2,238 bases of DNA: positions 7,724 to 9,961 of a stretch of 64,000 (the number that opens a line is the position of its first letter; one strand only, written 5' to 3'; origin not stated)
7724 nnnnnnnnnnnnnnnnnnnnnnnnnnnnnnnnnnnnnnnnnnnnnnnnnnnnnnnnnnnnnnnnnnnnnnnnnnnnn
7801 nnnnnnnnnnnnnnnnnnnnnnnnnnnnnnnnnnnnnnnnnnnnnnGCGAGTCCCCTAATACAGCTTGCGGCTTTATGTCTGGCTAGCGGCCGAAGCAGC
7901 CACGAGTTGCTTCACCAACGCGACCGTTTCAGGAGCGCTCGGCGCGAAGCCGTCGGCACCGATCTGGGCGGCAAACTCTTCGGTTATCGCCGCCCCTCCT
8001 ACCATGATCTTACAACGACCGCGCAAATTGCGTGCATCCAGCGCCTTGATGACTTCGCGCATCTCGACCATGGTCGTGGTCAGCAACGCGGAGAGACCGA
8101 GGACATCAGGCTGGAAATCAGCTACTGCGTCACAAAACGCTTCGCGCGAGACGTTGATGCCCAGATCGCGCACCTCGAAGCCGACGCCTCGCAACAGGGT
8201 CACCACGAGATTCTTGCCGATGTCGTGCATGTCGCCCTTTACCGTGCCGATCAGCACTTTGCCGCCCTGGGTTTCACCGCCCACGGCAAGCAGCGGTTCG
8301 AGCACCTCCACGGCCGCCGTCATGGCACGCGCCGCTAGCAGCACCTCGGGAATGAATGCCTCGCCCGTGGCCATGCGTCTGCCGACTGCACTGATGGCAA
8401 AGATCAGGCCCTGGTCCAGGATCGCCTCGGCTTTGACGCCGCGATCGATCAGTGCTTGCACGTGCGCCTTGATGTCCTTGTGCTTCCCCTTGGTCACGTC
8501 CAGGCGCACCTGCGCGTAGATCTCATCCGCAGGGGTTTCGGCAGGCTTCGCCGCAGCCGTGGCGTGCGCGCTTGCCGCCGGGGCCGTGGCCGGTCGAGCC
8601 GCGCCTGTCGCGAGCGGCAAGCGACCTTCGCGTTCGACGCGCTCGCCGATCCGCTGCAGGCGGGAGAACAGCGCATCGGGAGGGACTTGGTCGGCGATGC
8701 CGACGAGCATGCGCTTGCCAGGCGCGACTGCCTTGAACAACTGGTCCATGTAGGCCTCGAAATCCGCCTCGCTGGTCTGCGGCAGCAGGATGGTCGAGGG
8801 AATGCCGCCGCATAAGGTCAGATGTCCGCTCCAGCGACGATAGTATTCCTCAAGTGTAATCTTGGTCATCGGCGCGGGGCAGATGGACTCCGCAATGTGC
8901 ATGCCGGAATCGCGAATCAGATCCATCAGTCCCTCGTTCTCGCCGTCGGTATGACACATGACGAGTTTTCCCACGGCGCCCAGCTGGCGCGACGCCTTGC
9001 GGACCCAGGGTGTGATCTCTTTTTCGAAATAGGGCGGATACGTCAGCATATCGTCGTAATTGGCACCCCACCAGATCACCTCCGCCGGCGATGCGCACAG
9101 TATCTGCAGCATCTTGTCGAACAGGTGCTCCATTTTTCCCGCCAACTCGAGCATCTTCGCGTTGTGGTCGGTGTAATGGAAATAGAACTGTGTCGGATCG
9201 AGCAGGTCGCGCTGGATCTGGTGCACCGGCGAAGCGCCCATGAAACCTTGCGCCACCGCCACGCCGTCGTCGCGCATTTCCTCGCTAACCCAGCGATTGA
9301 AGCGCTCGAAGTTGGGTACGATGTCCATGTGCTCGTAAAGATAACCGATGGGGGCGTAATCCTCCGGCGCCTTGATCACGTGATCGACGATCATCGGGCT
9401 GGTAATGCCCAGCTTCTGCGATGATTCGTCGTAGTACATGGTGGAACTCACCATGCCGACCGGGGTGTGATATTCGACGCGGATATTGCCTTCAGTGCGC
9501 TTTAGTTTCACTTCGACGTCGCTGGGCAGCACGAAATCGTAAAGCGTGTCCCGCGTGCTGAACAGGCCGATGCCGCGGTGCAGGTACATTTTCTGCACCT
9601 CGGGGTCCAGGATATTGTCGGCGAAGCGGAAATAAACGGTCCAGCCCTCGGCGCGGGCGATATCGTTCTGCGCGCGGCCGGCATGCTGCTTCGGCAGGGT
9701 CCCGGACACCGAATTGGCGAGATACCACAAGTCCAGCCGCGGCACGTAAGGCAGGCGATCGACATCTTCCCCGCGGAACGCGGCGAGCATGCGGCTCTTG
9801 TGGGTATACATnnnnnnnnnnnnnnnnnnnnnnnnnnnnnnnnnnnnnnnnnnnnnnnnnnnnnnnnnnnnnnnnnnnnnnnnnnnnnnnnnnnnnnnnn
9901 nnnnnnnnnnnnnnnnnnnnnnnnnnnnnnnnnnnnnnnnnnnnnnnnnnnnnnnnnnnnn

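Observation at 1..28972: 29-kb supercluster: three corrinoid-dependent methyltransferase modules feeding tetrahydrofolate, set among O2-dependent oxygenases and three uptake systems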

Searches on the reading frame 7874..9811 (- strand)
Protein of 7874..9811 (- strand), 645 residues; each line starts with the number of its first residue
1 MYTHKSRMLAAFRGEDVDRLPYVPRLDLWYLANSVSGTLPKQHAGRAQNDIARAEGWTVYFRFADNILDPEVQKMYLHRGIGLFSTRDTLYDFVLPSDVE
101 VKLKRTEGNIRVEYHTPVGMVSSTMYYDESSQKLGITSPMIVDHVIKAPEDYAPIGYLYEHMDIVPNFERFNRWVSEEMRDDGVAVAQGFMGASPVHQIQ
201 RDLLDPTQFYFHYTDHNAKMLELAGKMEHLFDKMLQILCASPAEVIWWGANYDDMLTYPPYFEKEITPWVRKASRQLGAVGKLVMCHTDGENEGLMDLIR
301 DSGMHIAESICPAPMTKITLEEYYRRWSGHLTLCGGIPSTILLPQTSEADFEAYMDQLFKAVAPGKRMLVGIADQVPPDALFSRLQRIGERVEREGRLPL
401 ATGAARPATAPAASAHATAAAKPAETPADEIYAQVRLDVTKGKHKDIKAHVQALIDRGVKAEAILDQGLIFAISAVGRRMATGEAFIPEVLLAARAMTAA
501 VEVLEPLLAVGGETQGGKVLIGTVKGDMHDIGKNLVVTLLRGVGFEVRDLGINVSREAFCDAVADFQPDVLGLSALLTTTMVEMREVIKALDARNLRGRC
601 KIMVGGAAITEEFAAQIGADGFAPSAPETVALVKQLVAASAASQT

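Call 4: search_protein_families(library=pfam, proteins=[window:7874-9811:-])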
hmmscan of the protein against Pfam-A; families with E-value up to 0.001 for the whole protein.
window:7874-9811:- (645 aa): 3 families
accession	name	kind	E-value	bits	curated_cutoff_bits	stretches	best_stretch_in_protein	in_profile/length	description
PF02310.24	B12-binding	-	3.7e-27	95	32.1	1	517-629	1-116/121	B12 binding domain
PF02607.22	B12-binding_2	-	1.7e-14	54.1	23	1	438-505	8-74/74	B12 binding domain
PF01208.23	URO-D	-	0.00034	20.2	23.9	0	221-387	177-338/346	Uroporphyrinogen decarboxylase (URO-D)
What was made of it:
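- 7874..9811 (-): Fusion 1: a divergent URO-D-fold methyltransferase domain (about residues 1-400) joined by a disordered linker to a B12-binding cap + Rossmann domain (about residues 430-645). Pfam B12-binding 95 bits, B12-binding_2 54 bits, URO-D 20 bits (sub-threshold) (call 4).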

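Call 7: search_protein_families(library=ncbifam, proteins=[window:7874-9811:-], max_evalue=0.01)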
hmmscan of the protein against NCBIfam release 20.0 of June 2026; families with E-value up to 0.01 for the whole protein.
window:7874-9811:- (645 aa): 16 families
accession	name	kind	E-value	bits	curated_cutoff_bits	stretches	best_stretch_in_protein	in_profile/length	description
NF047996.1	corrin_MtgC_2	exception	3.1e-61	206.5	370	1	430-637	3-210/212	glycine betaine-specific corrinoid protein MtgC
NF047995.1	corrinoid_MtgC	exception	2.7e-48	164.3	310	1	430-638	3-214/215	glycine betaine-specific corrinoid protein MtgC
TIGR02370.1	pyl_corrinoid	subfamily_domain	3.1e-48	163.8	215.3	1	439-628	6-196/197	methyltransferase cognate corrinoid protein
NF041607.1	dimeth_corrin_MtbC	equivalog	5.5e-45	153.4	350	1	445-636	11-202/203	dimethylamine corrinoid protein MtbC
TIGR02082.1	metH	equivalog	3.6e-36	124.2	1010.85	1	420-617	635-832/1182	methionine synthase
NF040669.1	MtaC2_Meth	equivalog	7e-33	114.1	450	1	426-627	37-236/267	methanol--corrinoid protein MtaC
NF040655.1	MtaC_Meth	equivalog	1.2e-29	103.2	420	1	427-623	31-224/253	methanol--corrinoid protein MtaC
NF007024.0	PRK09490.1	equivalog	1.9e-28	98.9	1497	1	435-615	665-848/1234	methionine synthase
NF002612.0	PRK02261.1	equivalog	3.1e-10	39.7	110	1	518-607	5-93/148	methylaspartate mutase subunit S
TIGR01501.1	MthylAspMutase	equivalog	4.6e-08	32.9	135.8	1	519-608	4-92/134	methylaspartate mutase subunit S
NF052513.1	TransRegCarH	equivalog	6.3e-08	32.2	400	1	451-620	99-262/274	HTH-type transcriptional repressor CarH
TIGR00640.1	acid_CoA_mut_C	subfamily_domain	2.5e-07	30.8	57.45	1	518-621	4-105/132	methylmalonyl-CoA mutase C-terminal domain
NF052385.1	Lys_5_6_beta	equivalog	5.6e-07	29.5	280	1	544-630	138-229/241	lysine 5,6-aminomutase subunit beta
NF040743.1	ornith_mutase_E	equivalog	1.9e-05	22.9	800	1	516-621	595-707/730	D-ornithine 4,5-aminomutase subunit OraE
NF006944.0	PRK09426.1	equivalog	0.00029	18.9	876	1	515-618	588-692/721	methylmalonyl-CoA mutase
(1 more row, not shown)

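Call 9: find_homologous_proteins(query=window:7874-9811:-, max_evalue=1e-10)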
Query window:7874-9811:- (645 aa): 1260 proteins with E <= 1e-10 among 8000 candidates; the best 120 are listed.
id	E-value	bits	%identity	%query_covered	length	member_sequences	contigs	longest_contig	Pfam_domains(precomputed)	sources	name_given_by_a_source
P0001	0.0e+0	1386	94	100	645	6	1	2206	PF02607.23,PF02310.25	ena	-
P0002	0.0e+0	1382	93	100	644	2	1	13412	PF02607.23,PF02310.25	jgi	-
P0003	0.0e+0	1376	93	100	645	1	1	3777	PF02607.23,PF02310.25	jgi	jgi:methylmalonyl-CoA mutase cobalamin-binding domain/chain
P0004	0.0e+0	1324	90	100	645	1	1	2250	PF02607.23,PF02310.25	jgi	jgi:methylmalonyl-CoA mutase cobalamin-binding domain/chain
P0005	0.0e+0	1324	90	100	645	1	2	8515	PF02607.23,PF02310.25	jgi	jgi:methylmalonyl-CoA mutase cobalamin-binding domain/chain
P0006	0.0e+0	1323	89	100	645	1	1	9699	PF02607.23,PF02310.25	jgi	jgi:methylmalonyl-CoA mutase cobalamin-binding domain/chain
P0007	0.0e+0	1319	89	100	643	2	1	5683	PF02607.23,PF02310.25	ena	-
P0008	0.0e+0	1313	89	99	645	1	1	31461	PF02607.23,PF02310.25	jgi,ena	-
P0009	0.0e+0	1308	88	99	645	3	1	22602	PF02607.23,PF02310.25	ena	-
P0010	0.0e+0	1305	88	99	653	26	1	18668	PF02607.23,PF02310.25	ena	-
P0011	0.0e+0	1304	87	100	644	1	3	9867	PF02607.23,PF01208.24,PF02310.25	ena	-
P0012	0.0e+0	1301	88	99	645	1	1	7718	PF02607.23,PF02310.25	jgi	jgi:methylmalonyl-CoA mutase cobalamin-binding domain/chain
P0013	0.0e+0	1297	87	100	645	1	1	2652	PF02607.23,PF02310.25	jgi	-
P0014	0.0e+0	1282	86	100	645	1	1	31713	PF02607.23,PF02310.25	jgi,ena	-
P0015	0.0e+0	1282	85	100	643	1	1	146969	PF02607.23,PF02310.25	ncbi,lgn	-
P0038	0.0e+0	1012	69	100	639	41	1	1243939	PF02607.23,PF02310.25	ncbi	-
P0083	2.6e-288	976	66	99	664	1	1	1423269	PF02607.23,PF01208.24,PF02310.25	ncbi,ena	-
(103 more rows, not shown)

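Call 19: find_related_loci(query=window:7874-9811:-, collection=genome_contigs, flank=10000)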
Query window:7874-9811:- (645 aa) in genome_contigs; peptide patterns used: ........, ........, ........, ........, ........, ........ (x = any residue, [..] = any of these).
600 stretches matched a pattern (row limit reached: there are more); 574 encode a relative of the query (tblastn E <= 1e-3); the best 80 are kept; 80 distinct loci.
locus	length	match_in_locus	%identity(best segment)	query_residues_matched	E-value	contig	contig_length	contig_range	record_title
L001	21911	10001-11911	88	1-637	0e+0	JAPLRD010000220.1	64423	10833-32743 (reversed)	MAG: Proteobacteria bacterium isolate LacPavin_0818_WC45_MAG_62_8 LacPavin_0818_WC45_scaffold_473954, whole genome shotg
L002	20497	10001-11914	85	1-638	0e+0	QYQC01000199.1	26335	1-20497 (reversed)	MAG: Betaproteobacteria bacterium isolate PowLak16_MAG12 c_000000049620, whole genome shotgun sequence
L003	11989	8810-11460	77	1-641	0e+0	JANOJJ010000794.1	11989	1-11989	MAG: Rubrivivax sp. isolate SOY_6_C_metabat_80_sub SOY_6_C_k141_2186058, whole genome shotgun sequence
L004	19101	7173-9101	71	2-642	0e+0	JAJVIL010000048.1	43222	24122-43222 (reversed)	MAG: Burkholderiaceae bacterium isolate Bin_7R c_000000002495, whole genome shotgun sequence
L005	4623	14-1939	66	1-644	0e+0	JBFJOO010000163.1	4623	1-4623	MAG: Burkholderiales bacterium isolate Mix_sand18.2022.04.D.21 k141_3767138_length_4623_cov_14.9313, whole genome shotgu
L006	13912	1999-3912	68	1-638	0e+0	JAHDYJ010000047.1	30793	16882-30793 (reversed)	MAG: Burkholderiales bacterium isolate PRO12 NODE_2361_length_30793_cov_7.229195, whole genome shotgun sequence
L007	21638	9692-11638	67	1-642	0e+0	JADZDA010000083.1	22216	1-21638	MAG: Burkholderiales bacterium isolate SJ753 c_000000387536, whole genome shotgun sequence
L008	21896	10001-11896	68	1-636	0e+0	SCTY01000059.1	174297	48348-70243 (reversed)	MAG: Betaproteobacteria bacterium isolate FW602_bin.15 FW602_bin.15-111087, whole genome shotgun sequence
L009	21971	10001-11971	64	1-639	0e+0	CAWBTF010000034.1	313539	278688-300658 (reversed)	MAG: uncultured beta proteobacterium isolate MFD04651.bin.1.131 genome assembly, contig: contig_7579, whole genome shotg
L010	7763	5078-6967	67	1-630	0e+0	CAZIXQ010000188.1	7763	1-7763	MAG TPA_asm: uncultured Enterobacteriaceae bacterium isolate binchicken_co107_467 genome assembly, contig: NODE_20087_le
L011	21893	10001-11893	68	3-630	0e+0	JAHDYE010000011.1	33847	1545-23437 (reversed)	MAG: Burkholderiaceae bacterium isolate PRO11 NODE_2138_length_33847_cov_6.876657, whole genome shotgun sequence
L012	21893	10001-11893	67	1-636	0e+0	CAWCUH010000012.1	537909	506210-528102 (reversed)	MAG: uncultured beta proteobacterium isolate MFD04944.bin.1.68 genome assembly, contig: contig_44018, whole genome shotg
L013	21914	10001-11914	66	2-641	0e+0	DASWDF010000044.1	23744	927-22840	MAG TPA_asm: Casimicrobiaceae bacterium isolate SMAG_U2728 k141_482353, whole genome shotgun sequence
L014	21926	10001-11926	66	1-644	0e+0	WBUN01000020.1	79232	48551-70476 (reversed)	MAG: Hyphomicrobiaceae bacterium isolate SB17 contig_232, whole genome shotgun sequence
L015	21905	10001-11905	66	2-638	0e+0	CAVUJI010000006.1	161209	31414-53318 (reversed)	MAG: uncultured beta proteobacterium isolate MFD01721.bin.2.93 genome assembly, contig: contig_6212, whole genome shotgu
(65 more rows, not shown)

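Call 33: find_encoding_contigs(protein=P0038, flank=10000, max_places=2)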
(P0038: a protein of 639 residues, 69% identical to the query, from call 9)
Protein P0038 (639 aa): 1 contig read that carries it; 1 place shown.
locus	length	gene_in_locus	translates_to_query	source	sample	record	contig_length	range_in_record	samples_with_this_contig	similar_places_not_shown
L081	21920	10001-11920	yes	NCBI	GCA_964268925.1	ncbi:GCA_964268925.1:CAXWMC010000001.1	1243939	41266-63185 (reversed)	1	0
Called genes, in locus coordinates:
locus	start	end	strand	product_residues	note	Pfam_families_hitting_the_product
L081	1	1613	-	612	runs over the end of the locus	PF01496:V_ATPase_I (weak)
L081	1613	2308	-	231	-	-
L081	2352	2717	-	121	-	-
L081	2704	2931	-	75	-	-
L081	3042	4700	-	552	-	-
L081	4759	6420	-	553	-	-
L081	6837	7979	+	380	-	PF00266:Aminotran_5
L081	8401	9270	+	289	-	PF02548:Pantoate_transf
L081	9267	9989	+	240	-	PF00392:GntR, PF07729:FCD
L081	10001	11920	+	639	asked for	PF02607:B12-binding_2, PF02310:B12-binding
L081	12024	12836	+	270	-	PF04116:FA_hydroxylase (weak)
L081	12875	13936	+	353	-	PF03480:DctP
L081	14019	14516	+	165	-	PF04290:DctQ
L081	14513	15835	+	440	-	PF06808:DctM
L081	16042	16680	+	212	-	PF02607:B12-binding_2, PF02310:B12-binding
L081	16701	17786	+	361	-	PF01208:URO-D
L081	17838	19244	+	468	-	PF12225:DUF5981, PF02219:MTHFR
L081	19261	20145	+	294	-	PF00809:Pterin_bind (weak)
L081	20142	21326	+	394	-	PF01979:Amidohydro_1, PF07969:Amidohydro_3 (faint)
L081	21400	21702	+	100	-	PF00111:Fer2, PF13510:Fer2_4 (weak)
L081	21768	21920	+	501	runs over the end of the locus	PF17651:Raco_middle, PF14574:RACo_C_ter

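Call 45: predict_structure(alignment_id=A2)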
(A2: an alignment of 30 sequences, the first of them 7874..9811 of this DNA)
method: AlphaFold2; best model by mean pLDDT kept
length: 645 residues; sequences in the alignment: 30
mean_pLDDT: 84.8   pTM: 0.80
mean pLDDT of the five models: 84.8, 81.6, 81.3, 80.9, 79.0
residues with pLDDT >= 90: 317; 70-90: 255; 50-70: 42; < 50: 31
segments of 3 or more residues with pLDDT < 50: 400-427
pLDDT, mean of each block of 10 residues (from residue 1): 92 89 91 91 92 94 87 92 90 95 93 98 92 82 93 98 95 93 92 92 84 91 97 97 94 73 92 96 91 86 91 79 89 91 88 91 77 85 94 78 33 28 43 89 88 91 85 79 70 82 76 67 80 75 81 89 95 78 88 91 79 85 77 84 55
secondary structure, 60 per line:
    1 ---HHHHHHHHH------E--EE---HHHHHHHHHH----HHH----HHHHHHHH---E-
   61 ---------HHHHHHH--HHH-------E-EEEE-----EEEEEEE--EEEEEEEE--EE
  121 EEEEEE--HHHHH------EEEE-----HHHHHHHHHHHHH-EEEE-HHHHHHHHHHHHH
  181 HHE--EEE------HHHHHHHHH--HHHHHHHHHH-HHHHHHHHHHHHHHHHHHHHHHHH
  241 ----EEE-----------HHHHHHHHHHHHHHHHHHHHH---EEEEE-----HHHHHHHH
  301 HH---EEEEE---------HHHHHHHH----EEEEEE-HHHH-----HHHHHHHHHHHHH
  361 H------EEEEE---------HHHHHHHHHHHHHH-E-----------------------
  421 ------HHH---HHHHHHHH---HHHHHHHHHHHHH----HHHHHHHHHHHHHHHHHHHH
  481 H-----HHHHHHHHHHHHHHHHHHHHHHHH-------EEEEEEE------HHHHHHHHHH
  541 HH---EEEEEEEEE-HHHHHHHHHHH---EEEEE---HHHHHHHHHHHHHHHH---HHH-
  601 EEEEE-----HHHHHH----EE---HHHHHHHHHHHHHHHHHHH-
elements in order: H4-12 H27-36 H48-55 H70-76 E91-94 E100-106 E109-116 E119-126 H129-133 E140-143 H149-161 E163-166 H168-182 E186-188 H195-203 H206-215 H217-240 E245-247 H259-279 E283-287 H293-302 E306-310 H320-327 E332-337 H339-342 H348-361 E368-372 H382-395 H433-440 H444-456 H461-481 H487-510 E518-524 H531-542 E546-554 H556-566 E570-574 H578-593 E601-605 H611-616 H626-644
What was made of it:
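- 7874..9811 (-): AF2 pLDDT 84.8 (call 45).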

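Call 47: fold_search(model_id=the predicted structure, library=pdb)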
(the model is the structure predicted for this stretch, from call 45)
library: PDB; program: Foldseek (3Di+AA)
matches with E <= 10: 1643; with E <= 0.001: 151
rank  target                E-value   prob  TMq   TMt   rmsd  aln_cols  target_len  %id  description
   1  9cbr                  2.7e-18  1.00  0.28  0.22  22.4       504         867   21  Methionine synthase from Thermus thermophilus HB8, Homocysteine, Folate, and Cobalamin Domains, Catalytic Conformation ( (released 2025-06-25)
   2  9cbo_E                3.2e-18  1.00  0.26  0.32  23.1       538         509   19  Methionine synthase from Thermus thermophilus HB8, Folate and Cobalamin Domains, Pre-Catalytic Conformation (Pre-Fol-o (released 2025-06-25)
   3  9cbo_A                3.7e-18  1.00  0.26  0.32  23.4       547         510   19  Methionine synthase from Thermus thermophilus HB8, Folate and Cobalamin Domains, Pre-Catalytic Conformation (Pre-Fol-o (released 2025-06-25)
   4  9cbo_D                6.4e-18  1.00  0.25  0.31  23.2       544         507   19  Methionine synthase from Thermus thermophilus HB8, Folate and Cobalamin Domains, Pre-Catalytic Conformation (Pre-Fol-o (released 2025-06-25)
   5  9cbq                  4.7e-17  1.00  0.28  0.35  21.6       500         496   20  Methionine synthase from Thermus thermophilus HB8, Folate demethylation state (Fol-on) (released 2025-07-02)
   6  9cbp                  1.5e-16  1.00  0.30  0.24  18.7       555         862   19  Methionine synthase from Thermus thermophilus HB8, Homocysteine, Folate, and Cobalamin Domains, Pre-Catalytic State (Pre (released 2025-06-25)
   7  8ssc                  2.6e-16  1.00  0.28  0.17  23.0       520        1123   18  Full-Length Methionine synthase from Thermus thermophilus HB8 (released 2023-10-18)
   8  8g3h                  2.7e-16  1.00  0.28  0.23  19.1       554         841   22  Structure of cobalamin-dependent methionine synthase (MetH) in a resting state (released 2023-06-28)
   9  7xcn_N                4.9e-16  1.00  0.27  0.68   5.0       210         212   34  Crystal structure of the MttB-MttC complex at 2.7 A resolution (released 2023-01-18)
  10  7xcn_M                7.8e-16  1.00  0.26  0.64   5.1       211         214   34  Crystal structure of the MttB-MttC complex at 2.7 A resolution (released 2023-01-18)
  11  7xcn_P                4.0e-15  1.00  0.26  0.64   5.4       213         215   34  Crystal structure of the MttB-MttC complex at 2.7 A resolution (released 2023-01-18)
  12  7xcn_Q                6.5e-15  1.00  0.27  0.71   4.4       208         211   35  Crystal structure of the MttB-MttC complex at 2.7 A resolution (released 2023-01-18)
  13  3ezx                  1.8e-14  1.00  0.26  0.64   5.1       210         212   30  Structure of Methanosarcina barkeri monomethylamine corrinoid protein (released 2009-12-15)
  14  8ssd_A                1.9e-14  1.00  0.27  0.34   3.8       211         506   30  Methionine synthase, C-terminal fragment, Cobalamin and Reactivation Domains from Thermus thermophilus HB8 (released 2023-10-11)
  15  8sse_B                3.3e-14  1.00  0.27  0.34   4.0       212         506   30  Methionine synthase, C-terminal fragment, Cobalamin and Reactivation Domains from Thermus thermophilus HB8 (released 2023-10-11)
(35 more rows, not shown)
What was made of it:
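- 7874..9811 (-): Foldseek matches URO-D/MtaA and MetH/MttC/MtaC (call 47).
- On CmuA (chloromethane methyltransferase/corrinoid protein): AF2 model: URO-D-fold residues 1-400, linker 400-427 (pLDDT below 50), B12 domains 430-645 (calls 45, 47).
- Checked: The AF2 model (pLDDT 84.8) matches URO-D and MtaA by Foldseek at E 1e-9 to 1e-8 (calls 45, 47).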

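Call 53: search_dna_similar(query=window:7874-9811:-, collection=plasmids, mode=protein, max_evalue=1e-10, max_rows=20)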
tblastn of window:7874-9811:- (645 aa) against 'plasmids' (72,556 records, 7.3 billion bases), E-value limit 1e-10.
Records with a match: 138; places in all: 145; records where one place covers at least 80% of the query: 0.
Best place of each record, by identity: <60% 138.
By first word of the organism name: Streptomyces 49; Escherichia 8; Rhodococcus 8; Phyllobacterium 6; Acinetobacter 6; Paracoccus 4; Sinorhizobium 4; Acaryochloris 3; Aminobacter 2; Proteus 2; and 41 more.
By predicted mobility (MOB-suite, as given by PLSDB): non-mobilizable 106; mobilizable 23; conjugative 9.
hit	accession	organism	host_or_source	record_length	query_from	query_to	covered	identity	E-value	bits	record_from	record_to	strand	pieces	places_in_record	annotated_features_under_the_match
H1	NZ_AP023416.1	Vescimonas fastidiosa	Homo sapiens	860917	248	624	58%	31.9%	1e-38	161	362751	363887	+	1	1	cobalamin-dependent protein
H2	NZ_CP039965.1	Pseudorhodobacter turbinis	single bacterial isolate,Turban shell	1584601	429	637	32%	46.4%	4e-41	168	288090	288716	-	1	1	record has no annotation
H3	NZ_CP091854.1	Terrarubrum flagellatum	cell culture,forest soil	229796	430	641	33%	45.3%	2e-42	172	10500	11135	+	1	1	B12-binding domain-containing protein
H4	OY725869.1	Subdoligranulum variabile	-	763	431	641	33%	43.6%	1e-45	169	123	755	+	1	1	record has no annotation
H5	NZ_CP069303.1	Shinella sp. PSBB067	monoisolate,Minnesota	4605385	429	637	32%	43.1%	7e-40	164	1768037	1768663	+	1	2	none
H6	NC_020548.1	Azoarcus sp. KH32C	-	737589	433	638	32%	43.7%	5e-39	162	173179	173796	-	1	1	corrinoid protein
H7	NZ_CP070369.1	Paracoccus methylovorus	whole organism,grassland soil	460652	429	637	32%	42.1%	2e-41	169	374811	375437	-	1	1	B12-binding domain-containing protein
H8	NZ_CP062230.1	Mesorhizobium onobrychidis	Sainfoin,pure bacterial culture,Nodule ...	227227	429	637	32%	42.1%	7e-40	164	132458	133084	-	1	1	B12-binding domain-containing protein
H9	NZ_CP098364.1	Paracoccus sp. TOH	cell cuture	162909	429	637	32%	42.1%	2e-39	163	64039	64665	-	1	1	B12-binding domain-containing protein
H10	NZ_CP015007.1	Aminobacter aminovorans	cell culture,soil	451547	429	634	32%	42.2%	5e-40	165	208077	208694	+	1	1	B12-binding domain-containing protein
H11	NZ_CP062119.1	Aminobacter sp. SR38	bacterial pure culture,soil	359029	429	634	32%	42.2%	7e-40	165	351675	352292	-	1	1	B12-binding domain-containing protein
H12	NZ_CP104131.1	Sinorhizobium sp. K101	Phaseolus vulgaris,cell ...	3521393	429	634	32%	42.2%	1e-36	154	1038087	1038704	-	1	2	none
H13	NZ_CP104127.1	Sinorhizobium sp. M103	Phaseolus vulgaris,cell ...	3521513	429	634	32%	42.2%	1e-36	154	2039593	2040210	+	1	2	none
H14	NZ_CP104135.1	Sinorhizobium sp. C101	Phaseolus vulgaris,cell ...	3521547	429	634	32%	42.2%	1e-36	154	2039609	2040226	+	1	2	none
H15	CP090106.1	Sinorhizobium meliloti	Medicago,Cell culture,Plant nodule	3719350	429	634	32%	42.2%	1e-36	154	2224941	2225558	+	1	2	cobalamin-binding protein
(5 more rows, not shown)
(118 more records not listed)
